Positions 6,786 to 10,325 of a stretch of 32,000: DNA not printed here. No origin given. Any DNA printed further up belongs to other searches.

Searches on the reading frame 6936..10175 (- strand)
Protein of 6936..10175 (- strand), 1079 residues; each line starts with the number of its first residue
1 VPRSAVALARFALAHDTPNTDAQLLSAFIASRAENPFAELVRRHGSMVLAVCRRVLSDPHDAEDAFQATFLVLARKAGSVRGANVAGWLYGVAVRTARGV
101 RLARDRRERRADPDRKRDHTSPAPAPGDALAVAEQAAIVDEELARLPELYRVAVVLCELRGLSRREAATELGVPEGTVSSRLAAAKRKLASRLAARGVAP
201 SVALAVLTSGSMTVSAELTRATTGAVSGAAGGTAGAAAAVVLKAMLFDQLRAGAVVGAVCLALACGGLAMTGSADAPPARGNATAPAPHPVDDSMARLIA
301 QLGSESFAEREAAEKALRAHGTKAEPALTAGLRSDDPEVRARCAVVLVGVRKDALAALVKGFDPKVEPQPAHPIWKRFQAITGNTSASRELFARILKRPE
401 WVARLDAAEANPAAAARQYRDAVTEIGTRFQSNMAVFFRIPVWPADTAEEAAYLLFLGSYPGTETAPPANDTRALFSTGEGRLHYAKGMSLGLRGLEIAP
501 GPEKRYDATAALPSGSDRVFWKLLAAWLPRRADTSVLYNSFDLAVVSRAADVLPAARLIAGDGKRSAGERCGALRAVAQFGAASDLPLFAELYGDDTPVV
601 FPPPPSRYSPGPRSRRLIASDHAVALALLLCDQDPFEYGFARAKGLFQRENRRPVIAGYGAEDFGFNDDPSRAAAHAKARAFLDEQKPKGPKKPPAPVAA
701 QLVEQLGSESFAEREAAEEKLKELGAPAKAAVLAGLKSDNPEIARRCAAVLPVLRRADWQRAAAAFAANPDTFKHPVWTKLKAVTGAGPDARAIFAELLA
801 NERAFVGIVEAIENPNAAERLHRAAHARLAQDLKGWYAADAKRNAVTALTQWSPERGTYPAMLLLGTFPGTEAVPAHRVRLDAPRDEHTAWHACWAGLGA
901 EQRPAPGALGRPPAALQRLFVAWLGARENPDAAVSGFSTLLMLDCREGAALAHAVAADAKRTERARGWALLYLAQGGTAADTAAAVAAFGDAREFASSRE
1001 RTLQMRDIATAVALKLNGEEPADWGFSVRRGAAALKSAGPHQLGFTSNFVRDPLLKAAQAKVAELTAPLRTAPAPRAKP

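Call 9: search_protein_families(library=pfam, proteins=[window:6936-10175:-], max_evalue=0.01)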
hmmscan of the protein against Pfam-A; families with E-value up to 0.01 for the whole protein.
window:6936-10175:- (1079 aa): 5 families
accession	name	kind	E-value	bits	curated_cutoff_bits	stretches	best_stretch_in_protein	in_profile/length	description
PF08281.18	Sigma70_r4_2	-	6.5e-13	48.6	25.7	1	138-189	3-54/54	Sigma-70, region 4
PF04542.20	Sigma70_r2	-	4e-10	39.8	24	1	40-98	1-62/71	Sigma-70 region 2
PF04545.22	Sigma70_r4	-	2.7e-05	24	24.1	1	143-189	2-48/50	Sigma-70, region 4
PF13646.12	HEAT_2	-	0.00062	20.4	27.7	1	297-362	3-71/88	HEAT repeats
PF13384.12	HTH_23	-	0.0042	17.3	24.6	1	148-181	4-37/50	Homeodomain-like domain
